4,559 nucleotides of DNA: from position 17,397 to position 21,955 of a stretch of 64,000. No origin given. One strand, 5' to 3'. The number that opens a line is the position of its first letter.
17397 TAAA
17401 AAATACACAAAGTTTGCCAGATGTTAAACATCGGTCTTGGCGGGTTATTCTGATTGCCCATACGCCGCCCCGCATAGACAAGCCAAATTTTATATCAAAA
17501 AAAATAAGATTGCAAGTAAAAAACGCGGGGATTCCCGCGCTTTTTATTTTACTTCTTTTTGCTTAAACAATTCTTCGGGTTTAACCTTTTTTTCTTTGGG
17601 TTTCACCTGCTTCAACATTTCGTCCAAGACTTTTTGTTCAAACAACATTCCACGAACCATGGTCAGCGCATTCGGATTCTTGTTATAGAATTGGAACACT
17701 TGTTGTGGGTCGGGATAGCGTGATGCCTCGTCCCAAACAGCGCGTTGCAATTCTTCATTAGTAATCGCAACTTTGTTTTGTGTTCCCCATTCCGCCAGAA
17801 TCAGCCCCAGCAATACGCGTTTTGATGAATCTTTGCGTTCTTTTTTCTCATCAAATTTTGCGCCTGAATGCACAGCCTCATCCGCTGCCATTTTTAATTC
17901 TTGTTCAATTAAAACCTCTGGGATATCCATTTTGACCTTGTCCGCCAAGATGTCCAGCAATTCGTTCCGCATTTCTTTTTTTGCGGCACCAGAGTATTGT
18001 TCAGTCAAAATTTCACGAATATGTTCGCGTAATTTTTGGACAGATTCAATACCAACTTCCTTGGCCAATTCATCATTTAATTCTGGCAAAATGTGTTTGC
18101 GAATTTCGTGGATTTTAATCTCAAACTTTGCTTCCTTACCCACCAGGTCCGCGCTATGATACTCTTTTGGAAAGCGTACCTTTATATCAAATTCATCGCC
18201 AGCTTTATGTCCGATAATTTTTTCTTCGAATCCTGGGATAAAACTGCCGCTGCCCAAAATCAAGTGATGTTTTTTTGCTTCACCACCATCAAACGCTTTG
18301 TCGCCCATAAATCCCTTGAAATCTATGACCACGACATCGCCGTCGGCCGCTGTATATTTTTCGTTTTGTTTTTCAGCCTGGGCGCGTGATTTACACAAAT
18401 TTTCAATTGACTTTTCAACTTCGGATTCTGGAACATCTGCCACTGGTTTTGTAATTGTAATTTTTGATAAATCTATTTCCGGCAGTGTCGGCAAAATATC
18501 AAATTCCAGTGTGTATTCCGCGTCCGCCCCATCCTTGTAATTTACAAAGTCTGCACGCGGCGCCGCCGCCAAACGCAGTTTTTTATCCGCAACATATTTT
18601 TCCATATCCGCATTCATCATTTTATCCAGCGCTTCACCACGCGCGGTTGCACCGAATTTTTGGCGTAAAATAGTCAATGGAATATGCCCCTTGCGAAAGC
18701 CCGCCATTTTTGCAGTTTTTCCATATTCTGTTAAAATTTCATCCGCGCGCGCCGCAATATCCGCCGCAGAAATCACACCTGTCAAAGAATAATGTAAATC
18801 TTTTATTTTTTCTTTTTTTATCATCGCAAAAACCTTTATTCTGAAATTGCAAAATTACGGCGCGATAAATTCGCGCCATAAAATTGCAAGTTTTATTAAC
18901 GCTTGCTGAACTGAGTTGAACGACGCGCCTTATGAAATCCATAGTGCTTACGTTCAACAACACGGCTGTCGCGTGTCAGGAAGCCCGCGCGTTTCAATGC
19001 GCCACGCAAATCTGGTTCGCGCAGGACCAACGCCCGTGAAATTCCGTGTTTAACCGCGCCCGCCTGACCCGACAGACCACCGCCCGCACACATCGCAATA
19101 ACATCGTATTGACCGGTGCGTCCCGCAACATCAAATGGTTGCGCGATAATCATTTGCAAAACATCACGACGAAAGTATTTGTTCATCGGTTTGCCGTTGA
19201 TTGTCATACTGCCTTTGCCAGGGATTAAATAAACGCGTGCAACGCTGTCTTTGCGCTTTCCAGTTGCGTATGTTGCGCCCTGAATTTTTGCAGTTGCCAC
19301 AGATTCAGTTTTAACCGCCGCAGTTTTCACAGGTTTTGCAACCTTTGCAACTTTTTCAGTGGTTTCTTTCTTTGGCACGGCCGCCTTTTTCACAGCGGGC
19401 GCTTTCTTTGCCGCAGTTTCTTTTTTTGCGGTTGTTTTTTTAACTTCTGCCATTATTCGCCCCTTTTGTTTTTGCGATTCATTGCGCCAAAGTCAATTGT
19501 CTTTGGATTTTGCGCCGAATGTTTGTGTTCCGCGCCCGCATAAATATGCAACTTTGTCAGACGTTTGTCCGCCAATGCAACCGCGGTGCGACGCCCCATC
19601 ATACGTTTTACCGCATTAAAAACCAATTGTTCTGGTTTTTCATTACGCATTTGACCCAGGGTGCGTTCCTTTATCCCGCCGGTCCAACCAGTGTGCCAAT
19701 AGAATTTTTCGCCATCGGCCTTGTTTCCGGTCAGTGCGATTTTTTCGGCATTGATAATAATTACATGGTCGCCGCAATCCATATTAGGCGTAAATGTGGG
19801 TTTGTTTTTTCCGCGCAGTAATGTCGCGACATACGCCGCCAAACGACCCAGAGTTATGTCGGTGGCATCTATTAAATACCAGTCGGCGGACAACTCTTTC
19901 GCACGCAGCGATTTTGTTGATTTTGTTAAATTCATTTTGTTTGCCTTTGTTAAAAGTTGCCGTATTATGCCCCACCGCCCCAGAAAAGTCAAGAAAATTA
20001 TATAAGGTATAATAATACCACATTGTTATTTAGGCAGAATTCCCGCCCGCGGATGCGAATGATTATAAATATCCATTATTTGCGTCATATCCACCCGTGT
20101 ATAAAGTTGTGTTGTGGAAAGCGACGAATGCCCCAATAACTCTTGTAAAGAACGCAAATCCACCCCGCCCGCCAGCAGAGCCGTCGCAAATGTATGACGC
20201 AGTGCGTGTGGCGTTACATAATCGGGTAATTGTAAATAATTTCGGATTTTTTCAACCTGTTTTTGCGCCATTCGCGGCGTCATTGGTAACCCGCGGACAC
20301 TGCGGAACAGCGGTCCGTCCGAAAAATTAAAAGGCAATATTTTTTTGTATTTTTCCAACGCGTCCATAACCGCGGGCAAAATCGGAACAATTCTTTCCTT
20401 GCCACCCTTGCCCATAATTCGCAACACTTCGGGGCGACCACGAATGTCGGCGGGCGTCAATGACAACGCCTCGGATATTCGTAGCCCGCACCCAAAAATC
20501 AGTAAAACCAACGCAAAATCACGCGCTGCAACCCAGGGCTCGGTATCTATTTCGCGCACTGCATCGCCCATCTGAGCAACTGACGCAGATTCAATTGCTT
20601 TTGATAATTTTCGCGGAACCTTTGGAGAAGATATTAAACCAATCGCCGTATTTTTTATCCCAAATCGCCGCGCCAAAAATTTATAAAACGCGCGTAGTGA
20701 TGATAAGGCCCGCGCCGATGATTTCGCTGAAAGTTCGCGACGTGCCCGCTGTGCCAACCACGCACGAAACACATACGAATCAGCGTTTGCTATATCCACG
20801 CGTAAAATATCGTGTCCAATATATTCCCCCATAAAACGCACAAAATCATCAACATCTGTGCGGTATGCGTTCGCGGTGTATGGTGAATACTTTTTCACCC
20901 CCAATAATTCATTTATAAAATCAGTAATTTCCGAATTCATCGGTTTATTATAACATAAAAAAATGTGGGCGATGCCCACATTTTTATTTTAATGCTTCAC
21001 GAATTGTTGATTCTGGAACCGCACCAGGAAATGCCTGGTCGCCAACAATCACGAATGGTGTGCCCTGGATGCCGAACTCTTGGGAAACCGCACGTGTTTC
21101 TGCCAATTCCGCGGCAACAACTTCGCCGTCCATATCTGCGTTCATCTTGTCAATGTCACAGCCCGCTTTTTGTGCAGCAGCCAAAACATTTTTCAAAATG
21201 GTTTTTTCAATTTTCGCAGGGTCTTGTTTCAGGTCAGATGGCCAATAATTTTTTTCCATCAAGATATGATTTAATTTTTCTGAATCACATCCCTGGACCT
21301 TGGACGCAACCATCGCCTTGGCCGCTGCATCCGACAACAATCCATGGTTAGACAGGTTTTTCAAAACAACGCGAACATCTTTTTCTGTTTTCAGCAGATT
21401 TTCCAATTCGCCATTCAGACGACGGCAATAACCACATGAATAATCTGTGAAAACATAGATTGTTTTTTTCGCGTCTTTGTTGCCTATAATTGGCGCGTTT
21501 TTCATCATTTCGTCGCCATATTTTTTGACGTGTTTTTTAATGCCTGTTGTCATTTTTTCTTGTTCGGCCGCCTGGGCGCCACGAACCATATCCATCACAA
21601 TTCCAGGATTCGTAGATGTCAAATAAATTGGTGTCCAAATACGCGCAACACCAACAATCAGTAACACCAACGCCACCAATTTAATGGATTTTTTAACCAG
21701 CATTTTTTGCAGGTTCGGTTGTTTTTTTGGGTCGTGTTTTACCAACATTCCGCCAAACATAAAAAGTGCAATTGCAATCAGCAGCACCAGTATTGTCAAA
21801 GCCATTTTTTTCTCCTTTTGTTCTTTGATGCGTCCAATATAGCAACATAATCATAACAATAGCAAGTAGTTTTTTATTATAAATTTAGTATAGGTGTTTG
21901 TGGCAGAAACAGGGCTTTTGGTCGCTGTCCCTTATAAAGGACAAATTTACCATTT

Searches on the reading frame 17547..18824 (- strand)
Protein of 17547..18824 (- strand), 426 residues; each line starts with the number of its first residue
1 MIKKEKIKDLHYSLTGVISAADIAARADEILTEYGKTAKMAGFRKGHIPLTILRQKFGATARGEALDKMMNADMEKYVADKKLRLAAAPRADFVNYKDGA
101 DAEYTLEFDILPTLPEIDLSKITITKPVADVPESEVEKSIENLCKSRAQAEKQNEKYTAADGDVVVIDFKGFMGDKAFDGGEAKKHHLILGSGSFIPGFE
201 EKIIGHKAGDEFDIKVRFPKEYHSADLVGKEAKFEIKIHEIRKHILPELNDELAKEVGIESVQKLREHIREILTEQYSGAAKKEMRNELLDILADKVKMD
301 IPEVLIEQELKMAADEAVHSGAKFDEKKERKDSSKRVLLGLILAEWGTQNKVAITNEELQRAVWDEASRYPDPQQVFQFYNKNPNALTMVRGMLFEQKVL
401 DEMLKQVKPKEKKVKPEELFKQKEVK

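Call 101: search_protein_families(library=pfam, proteins=[window:17547-18824:-], max_evalue=0.00001)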
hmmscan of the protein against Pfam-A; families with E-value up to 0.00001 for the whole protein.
window:17547-18824:- (426 aa): 3 families
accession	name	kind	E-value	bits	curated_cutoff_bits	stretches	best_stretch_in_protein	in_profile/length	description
PF05697.18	Trigger_N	-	3.6e-29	102.3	22.2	1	2-143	3-144/144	Bacterial trigger factor protein (TF)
PF05698.19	Trigger_C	-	6.1e-25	88.6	22.7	1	261-404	1-161/162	Bacterial trigger factor protein (TF) C-terminus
PF00254.34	FKBP_C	-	3.2e-15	56.7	21.1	1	158-238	4-93/94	FKBP-type peptidyl-prolyl cis-trans isomerase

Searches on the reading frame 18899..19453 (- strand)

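Call 101: search_protein_families(library=pfam, proteins=[window:18899-19453:-], max_evalue=0.00001)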
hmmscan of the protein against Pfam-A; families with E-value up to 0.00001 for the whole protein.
window:18899-19453:- (185 aa): 1 family
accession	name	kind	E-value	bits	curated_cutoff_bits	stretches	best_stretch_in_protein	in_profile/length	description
PF00380.25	Ribosomal_S9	-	5.5e-45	153.2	22.5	1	65-185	1-121/121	Ribosomal protein S9/S16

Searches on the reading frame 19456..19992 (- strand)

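Call 101: search_protein_families(library=pfam, proteins=[window:19456-19992:-], max_evalue=0.00001)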
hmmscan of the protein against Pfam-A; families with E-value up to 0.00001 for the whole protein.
window:19456-19992:- (179 aa): 1 family
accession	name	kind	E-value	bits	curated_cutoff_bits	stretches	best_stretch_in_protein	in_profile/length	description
PF00572.24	Ribosomal_L13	-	3.4e-42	143.7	23.8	1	37-157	2-119/119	Ribosomal protein L13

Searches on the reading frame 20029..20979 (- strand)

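Call 101: search_protein_families(library=pfam, proteins=[window:20029-20979:-], max_evalue=0.00001)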
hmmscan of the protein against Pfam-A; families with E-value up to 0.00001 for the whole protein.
window:20029-20979:- (317 aa): 2 families
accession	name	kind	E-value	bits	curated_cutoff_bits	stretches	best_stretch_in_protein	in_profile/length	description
PF00589.27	Phage_integrase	-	7.1e-34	117.5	27.1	1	150-298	20-170/172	Phage integrase family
PF02899.23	Phage_int_SAM_1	-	4.7e-18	65.7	22.3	1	18-105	1-82/83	Phage integrase, N-terminal SAM-like domain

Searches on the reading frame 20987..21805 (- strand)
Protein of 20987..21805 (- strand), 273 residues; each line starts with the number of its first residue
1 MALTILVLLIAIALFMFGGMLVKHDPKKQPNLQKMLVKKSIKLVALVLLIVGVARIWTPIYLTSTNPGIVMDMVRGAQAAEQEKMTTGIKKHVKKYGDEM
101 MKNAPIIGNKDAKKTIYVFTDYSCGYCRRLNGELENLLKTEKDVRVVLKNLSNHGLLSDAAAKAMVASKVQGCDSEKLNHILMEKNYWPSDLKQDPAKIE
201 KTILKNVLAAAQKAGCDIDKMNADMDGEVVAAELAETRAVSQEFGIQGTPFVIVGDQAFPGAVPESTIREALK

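Call 101: search_protein_families(library=pfam, proteins=[window:20987-21805:-], max_evalue=0.00001)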
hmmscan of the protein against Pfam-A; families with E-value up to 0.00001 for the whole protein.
window:20987-21805:- (273 aa): 3 families
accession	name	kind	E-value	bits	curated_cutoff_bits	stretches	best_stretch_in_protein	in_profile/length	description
PF01323.26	DSBA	-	8.2e-17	62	25.6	1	206-273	124-191/191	DSBA-like thioredoxin domain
PF13462.12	Thioredoxin_4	-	2.7e-15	57.4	23.2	1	103-273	4-164/165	Thioredoxin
PF13098.12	Thioredoxin_2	-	7.9e-11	42.7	27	1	110-272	3-104/104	Thioredoxin-like domain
